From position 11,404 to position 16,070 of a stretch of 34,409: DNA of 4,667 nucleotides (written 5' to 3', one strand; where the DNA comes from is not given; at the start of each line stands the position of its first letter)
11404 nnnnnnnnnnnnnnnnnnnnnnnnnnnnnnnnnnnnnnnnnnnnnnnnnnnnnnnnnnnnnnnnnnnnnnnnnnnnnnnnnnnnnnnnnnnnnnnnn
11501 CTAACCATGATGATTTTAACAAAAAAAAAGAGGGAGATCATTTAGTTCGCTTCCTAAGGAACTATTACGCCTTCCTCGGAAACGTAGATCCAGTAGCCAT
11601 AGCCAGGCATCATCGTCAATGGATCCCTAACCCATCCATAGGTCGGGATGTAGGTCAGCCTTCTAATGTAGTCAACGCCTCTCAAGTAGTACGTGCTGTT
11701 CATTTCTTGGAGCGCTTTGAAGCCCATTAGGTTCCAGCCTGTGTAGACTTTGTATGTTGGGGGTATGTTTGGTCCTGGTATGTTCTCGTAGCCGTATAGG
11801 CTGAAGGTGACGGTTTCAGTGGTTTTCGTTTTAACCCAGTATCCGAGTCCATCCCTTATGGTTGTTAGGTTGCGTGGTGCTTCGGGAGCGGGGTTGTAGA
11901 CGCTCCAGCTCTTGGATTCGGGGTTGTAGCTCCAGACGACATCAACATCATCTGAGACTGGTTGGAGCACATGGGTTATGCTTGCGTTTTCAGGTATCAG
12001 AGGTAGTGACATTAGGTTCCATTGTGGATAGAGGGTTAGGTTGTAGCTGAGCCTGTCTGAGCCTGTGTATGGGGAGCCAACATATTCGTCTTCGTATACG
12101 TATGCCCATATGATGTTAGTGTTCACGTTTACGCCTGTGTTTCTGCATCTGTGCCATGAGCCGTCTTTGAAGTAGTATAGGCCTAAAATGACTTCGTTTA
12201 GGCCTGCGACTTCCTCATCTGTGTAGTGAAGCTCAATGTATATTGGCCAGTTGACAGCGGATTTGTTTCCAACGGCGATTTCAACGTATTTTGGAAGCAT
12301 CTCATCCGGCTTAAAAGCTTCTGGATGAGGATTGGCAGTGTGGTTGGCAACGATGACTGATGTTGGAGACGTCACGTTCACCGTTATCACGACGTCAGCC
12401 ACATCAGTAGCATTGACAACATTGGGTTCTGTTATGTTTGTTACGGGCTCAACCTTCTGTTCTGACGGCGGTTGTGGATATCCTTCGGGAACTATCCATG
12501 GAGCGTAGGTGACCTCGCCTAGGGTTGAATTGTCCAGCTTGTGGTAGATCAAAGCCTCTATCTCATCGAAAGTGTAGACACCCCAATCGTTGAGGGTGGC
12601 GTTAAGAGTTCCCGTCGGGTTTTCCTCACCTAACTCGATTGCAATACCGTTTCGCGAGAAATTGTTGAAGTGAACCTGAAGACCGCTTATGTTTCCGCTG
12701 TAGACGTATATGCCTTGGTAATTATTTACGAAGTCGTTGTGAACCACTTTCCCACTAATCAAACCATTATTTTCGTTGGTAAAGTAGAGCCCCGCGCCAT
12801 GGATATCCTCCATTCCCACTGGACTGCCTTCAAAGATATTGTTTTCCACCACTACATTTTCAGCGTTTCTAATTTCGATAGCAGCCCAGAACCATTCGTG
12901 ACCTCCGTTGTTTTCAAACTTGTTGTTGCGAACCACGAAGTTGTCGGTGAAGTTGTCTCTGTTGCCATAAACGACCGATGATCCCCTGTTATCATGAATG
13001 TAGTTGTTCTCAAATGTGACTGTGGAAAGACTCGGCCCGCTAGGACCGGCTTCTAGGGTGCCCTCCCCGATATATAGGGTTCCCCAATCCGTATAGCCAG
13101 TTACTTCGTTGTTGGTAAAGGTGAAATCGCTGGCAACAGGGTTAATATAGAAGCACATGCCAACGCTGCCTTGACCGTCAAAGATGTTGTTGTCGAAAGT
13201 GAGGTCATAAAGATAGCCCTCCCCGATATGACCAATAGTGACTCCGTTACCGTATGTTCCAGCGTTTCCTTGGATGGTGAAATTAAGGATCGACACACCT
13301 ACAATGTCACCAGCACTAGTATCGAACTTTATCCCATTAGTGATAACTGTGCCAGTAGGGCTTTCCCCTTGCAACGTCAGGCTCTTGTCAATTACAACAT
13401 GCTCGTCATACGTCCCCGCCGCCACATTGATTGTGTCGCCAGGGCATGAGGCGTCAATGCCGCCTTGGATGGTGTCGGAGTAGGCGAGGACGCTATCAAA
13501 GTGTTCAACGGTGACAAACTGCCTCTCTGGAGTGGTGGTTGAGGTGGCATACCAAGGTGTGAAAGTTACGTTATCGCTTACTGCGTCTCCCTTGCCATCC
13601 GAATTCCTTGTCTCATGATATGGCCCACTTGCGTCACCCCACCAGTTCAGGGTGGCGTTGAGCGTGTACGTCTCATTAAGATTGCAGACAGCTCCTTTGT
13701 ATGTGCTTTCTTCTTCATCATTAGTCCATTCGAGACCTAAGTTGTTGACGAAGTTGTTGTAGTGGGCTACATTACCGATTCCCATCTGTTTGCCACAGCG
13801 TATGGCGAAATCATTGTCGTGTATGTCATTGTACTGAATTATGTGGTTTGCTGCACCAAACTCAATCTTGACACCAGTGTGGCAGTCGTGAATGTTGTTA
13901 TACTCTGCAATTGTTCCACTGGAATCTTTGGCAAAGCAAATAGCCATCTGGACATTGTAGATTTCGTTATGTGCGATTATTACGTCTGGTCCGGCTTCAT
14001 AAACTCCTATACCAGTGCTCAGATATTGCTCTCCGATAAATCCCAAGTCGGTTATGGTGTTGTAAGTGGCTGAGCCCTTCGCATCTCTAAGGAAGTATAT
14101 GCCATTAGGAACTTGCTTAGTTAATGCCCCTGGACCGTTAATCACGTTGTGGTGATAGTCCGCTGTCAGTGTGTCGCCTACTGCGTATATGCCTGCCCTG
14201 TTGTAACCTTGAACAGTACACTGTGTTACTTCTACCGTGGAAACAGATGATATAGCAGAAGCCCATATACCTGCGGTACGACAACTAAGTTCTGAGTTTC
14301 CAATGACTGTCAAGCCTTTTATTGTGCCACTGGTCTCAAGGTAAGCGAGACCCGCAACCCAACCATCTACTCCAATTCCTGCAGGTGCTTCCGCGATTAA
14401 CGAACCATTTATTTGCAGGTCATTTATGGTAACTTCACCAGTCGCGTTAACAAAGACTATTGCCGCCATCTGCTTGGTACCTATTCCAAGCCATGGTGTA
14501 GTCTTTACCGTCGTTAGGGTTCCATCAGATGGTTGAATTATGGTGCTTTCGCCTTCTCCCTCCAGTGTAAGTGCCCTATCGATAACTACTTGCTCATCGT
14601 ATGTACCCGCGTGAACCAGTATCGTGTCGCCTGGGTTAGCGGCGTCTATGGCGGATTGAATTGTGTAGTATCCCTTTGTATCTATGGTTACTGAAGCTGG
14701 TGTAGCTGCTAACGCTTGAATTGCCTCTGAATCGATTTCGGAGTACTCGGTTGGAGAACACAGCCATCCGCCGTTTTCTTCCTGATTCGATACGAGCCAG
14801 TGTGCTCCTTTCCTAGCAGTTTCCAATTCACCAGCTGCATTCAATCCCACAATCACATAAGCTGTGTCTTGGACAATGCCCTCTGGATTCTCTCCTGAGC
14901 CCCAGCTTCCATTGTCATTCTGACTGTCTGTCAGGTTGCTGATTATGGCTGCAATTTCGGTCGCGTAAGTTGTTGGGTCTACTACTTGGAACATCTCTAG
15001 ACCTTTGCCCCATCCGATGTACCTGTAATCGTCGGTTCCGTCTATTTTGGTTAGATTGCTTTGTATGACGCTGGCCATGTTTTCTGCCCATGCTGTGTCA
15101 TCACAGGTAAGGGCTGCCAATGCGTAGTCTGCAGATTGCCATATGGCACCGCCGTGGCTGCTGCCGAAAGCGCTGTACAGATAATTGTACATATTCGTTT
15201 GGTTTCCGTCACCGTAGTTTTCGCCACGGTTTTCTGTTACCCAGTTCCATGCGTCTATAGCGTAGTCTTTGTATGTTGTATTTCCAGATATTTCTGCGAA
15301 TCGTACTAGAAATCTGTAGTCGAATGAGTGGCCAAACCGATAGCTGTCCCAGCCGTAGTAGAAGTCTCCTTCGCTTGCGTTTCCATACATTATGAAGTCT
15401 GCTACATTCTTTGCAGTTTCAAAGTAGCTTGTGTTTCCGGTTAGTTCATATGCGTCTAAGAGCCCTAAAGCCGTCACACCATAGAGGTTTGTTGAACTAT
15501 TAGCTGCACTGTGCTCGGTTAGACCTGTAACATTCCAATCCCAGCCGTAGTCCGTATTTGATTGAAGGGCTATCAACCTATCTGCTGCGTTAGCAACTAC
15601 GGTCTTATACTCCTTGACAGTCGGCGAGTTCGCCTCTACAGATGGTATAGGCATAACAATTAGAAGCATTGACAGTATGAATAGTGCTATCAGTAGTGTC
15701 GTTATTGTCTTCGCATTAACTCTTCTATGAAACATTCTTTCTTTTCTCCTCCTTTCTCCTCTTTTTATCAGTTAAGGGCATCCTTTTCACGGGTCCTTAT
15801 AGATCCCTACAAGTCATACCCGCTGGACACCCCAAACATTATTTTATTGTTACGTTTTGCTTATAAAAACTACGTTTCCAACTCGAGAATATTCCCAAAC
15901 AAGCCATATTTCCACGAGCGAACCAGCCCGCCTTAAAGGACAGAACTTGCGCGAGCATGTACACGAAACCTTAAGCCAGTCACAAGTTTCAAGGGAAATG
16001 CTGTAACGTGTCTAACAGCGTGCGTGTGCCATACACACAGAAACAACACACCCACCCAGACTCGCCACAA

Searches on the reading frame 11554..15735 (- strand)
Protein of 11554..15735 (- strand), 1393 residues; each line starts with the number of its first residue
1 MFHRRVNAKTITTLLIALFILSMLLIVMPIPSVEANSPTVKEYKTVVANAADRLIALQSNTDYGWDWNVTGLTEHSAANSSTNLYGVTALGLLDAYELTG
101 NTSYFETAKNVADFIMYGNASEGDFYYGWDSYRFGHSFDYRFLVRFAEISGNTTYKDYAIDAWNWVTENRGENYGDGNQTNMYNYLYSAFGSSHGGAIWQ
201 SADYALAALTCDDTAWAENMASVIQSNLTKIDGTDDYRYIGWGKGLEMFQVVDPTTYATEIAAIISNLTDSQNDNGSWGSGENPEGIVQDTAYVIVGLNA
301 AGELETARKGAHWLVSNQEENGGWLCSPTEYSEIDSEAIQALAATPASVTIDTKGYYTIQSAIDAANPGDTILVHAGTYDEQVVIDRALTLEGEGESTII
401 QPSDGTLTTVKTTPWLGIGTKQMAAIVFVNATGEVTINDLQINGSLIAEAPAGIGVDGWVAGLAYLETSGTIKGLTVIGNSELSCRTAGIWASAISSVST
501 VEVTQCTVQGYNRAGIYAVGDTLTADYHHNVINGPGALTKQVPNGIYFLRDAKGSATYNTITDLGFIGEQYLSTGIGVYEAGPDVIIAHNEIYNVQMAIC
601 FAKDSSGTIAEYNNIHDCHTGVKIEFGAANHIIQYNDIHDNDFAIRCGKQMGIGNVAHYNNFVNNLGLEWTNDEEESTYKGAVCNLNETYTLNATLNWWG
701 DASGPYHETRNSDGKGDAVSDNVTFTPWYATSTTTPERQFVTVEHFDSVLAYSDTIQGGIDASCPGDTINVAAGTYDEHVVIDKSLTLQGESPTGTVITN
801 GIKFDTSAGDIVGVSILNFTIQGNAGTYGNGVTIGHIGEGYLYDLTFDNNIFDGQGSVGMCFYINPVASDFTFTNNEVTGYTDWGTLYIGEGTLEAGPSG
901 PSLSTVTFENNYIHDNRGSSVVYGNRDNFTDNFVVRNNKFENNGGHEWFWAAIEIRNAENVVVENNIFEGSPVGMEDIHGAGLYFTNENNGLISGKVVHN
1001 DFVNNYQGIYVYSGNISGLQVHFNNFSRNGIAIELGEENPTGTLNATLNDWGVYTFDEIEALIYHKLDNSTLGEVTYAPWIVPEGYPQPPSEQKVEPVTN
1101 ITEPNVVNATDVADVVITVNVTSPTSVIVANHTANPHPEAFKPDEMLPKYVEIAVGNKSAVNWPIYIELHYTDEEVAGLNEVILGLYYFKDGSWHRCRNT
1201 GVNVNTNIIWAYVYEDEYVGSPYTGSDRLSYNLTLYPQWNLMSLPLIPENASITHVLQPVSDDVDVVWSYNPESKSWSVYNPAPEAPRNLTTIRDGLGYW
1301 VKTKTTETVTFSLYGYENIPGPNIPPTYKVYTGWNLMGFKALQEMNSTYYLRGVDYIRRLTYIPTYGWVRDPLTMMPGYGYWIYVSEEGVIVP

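Call 12: search_protein_families(library=pfam, proteins=[window:11554-15735:-], max_evalue=0.01)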
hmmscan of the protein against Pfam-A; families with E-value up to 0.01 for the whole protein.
window:11554-15735:- (1393 aa): 3 families
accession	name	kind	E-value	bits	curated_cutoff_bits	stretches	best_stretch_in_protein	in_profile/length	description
PF13229.12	Beta_helix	-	3.8e-20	72.5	25.9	3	801-974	2-141/158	Right handed beta helix region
PF13243.12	SQHop_cyclase_C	-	2.6e-06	27.1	26.1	1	244-338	144-240/319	Squalene-hopene cyclase C-terminal domain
PF07678.20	TED_complement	-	0.0045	16.6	22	1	287-325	259-297/312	A-macroglobulin TED domain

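Call 21: find_homologous_proteins(query=window:11554-15735:-, max_evalue=1e-10)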
Query window:11554-15735:- (1393 aa): 48 proteins with E <= 1e-10 among 8000 candidates.
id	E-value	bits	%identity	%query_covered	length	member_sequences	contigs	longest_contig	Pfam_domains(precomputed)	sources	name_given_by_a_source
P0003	0.0e+0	3229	100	100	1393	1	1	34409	PF13229.13,PF13243.13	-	-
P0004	2.7e-253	862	59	32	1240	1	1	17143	PF13229.13,PF05048.20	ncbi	-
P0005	1.1e-199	684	51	30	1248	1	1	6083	PF13229.13,PF05048.20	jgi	-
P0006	4.9e-195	669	50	52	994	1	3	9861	-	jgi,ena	-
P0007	1.6e-151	524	42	52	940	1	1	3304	PF13229.13,PF13243.13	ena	-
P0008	2.3e-151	524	64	28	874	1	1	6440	PF13229.13,PF05048.20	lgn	-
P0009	1.7e-143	498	63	27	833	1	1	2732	PF13229.13,PF22359.3,PF13620.13,PF02368.25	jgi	-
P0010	5.9e-139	483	60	28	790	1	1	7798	PF13229.13,PF00963.25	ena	-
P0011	3.2e-137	477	73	21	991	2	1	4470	PF00963.25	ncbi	ncbi:MAG: hypothetical protein DRJ47_10295, partial [Thermoprotei archaeon]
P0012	7.2e-135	469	61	27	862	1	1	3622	PF13229.13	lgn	-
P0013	1.8e-127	445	54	27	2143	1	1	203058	PF13205.13,PF18657.7,PF19078.7,PF17936.8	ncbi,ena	-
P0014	2.6e-124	434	57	28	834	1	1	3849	PF13229.13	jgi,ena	-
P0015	1.6e-116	408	58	25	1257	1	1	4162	PF13229.13,PF01833.31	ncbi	-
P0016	7.2e-109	383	62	22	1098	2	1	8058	PF00963.25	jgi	-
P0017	8.4e-109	383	60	23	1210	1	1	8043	PF00963.25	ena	-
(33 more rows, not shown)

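Call 22: find_encoding_contigs(protein=P0004, flank=10000, max_places=4)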
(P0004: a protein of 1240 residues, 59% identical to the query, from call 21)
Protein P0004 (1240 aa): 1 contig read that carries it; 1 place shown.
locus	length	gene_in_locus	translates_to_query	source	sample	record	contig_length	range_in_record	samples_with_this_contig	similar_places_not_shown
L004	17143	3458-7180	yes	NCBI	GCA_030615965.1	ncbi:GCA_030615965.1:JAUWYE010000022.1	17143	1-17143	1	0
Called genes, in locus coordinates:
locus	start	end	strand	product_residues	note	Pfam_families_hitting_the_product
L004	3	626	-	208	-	?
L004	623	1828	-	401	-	PF01266:DAO (weak), PF01494:FAD_binding_3, PF05834:Lycopene_cycl, PF07992:Pyr_redox_2, PF13450:NAD_binding_8 (faint)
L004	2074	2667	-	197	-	PF12802:MarR_2, PF01047:MarR, PF13463:HTH_27 (weak)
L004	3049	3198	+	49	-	-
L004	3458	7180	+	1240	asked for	PF13229:Beta_helix (weak), PF05048:NosD (weak), PF13229:Beta_helix (weak)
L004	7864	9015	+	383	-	PF00890:FAD_binding_2 (weak), PF01134:GIDA (weak), PF01266:DAO, PF01494:FAD_binding_3, PF01946:Thi4 (weak), PF05834:Lycopene_cycl, PF13450:NAD_binding_8 (weak), PF22578:GGR_cat (weak), +3 more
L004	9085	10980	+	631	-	PF13292:DXP_synthase_N, PF00456:Transketolase_N, PF02775:TPP_enzyme_C (weak), PF02779:Transket_pyr, PF02780:Transketolase_C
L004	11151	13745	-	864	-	PF01624:MutS_I, PF05188:MutS_II, PF05192:MutS_III, PF05190:MutS_IV, PF00488:MutS_V, PF27441:MutS_C (weak)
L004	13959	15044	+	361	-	PF14072:DndB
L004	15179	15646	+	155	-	PF02130:YbeY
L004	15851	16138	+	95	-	PF08734:GYD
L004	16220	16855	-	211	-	PF13483:Lactamase_B_3, PF12706:Lactamase_B_2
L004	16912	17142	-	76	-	?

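Call 23: find_encoding_contigs(protein=P0006, flank=10000, max_places=4)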
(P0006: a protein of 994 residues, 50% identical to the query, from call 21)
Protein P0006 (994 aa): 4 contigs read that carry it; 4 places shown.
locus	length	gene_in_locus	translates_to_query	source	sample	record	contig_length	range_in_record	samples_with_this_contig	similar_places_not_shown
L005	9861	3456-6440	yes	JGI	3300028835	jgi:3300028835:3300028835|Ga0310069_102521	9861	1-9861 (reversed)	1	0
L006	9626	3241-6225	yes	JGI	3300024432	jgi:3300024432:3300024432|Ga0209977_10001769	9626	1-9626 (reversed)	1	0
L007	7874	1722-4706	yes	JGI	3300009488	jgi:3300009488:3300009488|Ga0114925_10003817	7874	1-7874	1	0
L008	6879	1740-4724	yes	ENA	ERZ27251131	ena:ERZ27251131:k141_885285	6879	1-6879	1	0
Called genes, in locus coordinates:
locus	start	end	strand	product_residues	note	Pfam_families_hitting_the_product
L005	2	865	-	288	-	?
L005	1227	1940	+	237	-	PF00565:SNase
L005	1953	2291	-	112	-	-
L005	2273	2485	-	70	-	PF24434:DUF7557 (weak)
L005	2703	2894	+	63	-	-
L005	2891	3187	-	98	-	-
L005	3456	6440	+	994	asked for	-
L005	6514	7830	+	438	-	-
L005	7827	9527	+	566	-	-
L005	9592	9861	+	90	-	?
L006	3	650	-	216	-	?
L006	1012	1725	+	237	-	PF00565:SNase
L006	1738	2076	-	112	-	-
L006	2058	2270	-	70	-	PF24434:DUF7557 (weak)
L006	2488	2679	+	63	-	-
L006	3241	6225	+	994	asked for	-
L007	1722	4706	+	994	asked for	-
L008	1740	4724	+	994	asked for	-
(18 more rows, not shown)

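Call 24: find_encoding_contigs(protein=P0005, flank=10000, max_places=4)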
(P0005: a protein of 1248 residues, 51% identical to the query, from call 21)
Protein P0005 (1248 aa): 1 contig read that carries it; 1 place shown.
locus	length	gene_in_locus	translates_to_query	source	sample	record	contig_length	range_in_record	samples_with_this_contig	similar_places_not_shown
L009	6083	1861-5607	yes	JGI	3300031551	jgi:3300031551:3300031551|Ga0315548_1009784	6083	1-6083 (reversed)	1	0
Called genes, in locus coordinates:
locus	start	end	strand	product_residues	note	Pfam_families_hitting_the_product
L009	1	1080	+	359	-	?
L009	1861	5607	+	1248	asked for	PF05048:NosD (weak), PF13229:Beta_helix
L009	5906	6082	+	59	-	?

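Call 56: find_encoding_contigs(protein=P0008, flank=10000, max_places=5)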
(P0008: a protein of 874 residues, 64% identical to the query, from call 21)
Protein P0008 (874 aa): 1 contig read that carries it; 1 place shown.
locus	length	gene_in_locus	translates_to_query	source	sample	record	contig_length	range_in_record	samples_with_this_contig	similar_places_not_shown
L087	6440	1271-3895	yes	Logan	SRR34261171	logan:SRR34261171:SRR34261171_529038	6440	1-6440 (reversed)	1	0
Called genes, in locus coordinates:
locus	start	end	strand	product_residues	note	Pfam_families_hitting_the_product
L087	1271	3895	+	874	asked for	PF05048:NosD (faint), PF13229:Beta_helix (weak)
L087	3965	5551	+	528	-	-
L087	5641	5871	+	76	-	-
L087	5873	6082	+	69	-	-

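Call 57: find_encoding_contigs(protein=P0012, flank=10000, max_places=5)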
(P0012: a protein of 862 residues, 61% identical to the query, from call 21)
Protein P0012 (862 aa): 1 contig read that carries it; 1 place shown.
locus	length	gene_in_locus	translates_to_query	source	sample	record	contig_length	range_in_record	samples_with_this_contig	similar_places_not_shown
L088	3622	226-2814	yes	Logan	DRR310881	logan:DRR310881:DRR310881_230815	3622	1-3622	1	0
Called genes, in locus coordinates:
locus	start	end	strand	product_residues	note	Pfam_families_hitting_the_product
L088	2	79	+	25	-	?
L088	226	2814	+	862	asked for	PF13229:Beta_helix (faint)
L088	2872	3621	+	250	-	?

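Call 73: find_encoding_contigs(protein=P0011, flank=10000, max_places=5)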
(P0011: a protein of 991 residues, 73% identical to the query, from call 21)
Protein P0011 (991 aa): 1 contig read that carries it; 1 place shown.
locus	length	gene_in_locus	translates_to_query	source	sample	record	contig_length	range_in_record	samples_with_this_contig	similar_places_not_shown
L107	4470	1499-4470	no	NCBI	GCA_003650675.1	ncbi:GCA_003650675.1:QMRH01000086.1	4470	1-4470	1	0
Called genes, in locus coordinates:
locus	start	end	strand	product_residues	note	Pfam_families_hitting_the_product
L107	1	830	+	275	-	?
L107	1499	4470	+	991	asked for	PF00963:Cohesin (faint)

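Call 74: find_encoding_contigs(protein=P0016, flank=10000, max_places=5)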
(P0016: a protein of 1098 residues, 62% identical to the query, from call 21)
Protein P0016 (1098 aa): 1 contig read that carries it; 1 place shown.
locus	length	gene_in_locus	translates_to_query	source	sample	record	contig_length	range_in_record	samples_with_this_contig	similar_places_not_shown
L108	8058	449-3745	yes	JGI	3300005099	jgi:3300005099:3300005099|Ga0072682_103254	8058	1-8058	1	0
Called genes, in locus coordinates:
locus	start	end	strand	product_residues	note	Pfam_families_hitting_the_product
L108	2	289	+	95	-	?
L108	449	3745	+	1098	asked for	PF00963:Cohesin (faint)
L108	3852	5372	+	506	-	PF22352:K319L-like_PKD (faint), PF00801:PKD, PF18911:PKD_4, PF00801:PKD, PF18911:PKD_4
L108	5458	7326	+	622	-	PF00963:Cohesin, PF07705:CARDB (faint), PF00404:Dockerin_1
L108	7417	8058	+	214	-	?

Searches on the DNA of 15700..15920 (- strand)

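Call 37: search_rna_families(source=window, start=15700, end=15920, threshold=evalue, max_evalue=10, show_alignments=3)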
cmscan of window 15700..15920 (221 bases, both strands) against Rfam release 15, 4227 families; matches with E-value up to 10: 1.
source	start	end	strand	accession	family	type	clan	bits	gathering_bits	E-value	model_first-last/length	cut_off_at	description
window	15718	15794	+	RF01956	NEAT1_2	Gene; lncRNA;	-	14.1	60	0.7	33-116/116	no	Nuclear enriched abundant transcript 1 conserved region 2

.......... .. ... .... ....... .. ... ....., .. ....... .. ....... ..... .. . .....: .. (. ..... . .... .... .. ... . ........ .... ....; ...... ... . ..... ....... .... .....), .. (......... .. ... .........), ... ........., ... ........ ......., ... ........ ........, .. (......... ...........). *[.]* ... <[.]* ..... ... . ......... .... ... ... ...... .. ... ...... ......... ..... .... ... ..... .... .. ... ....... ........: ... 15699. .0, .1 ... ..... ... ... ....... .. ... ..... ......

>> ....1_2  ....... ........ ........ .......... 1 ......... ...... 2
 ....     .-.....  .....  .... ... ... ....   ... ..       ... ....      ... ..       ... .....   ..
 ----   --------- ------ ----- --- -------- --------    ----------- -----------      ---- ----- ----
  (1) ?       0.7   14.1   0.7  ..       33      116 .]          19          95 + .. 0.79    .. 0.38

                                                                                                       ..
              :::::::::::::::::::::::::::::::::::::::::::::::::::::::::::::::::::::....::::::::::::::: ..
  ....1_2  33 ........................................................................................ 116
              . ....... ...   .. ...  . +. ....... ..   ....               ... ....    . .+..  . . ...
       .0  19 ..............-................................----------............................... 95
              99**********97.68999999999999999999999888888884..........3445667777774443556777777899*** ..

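Call 91: search_dna_similar(query=window:15736-15900:-, collection=phages, mode=distant, max_evalue=0.01, max_rows=5)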
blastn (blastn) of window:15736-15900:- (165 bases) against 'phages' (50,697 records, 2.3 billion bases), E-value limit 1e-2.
No match.

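Call 92: search_dna_similar(query=window:15736-15900:-, collection=plasmids, mode=distant, max_evalue=0.01, max_rows=5)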
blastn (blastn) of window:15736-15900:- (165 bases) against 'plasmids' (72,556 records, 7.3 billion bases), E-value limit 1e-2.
No match.
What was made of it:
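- Tried and rejected: Phage and plasmid blastn: none (calls 91, 92).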
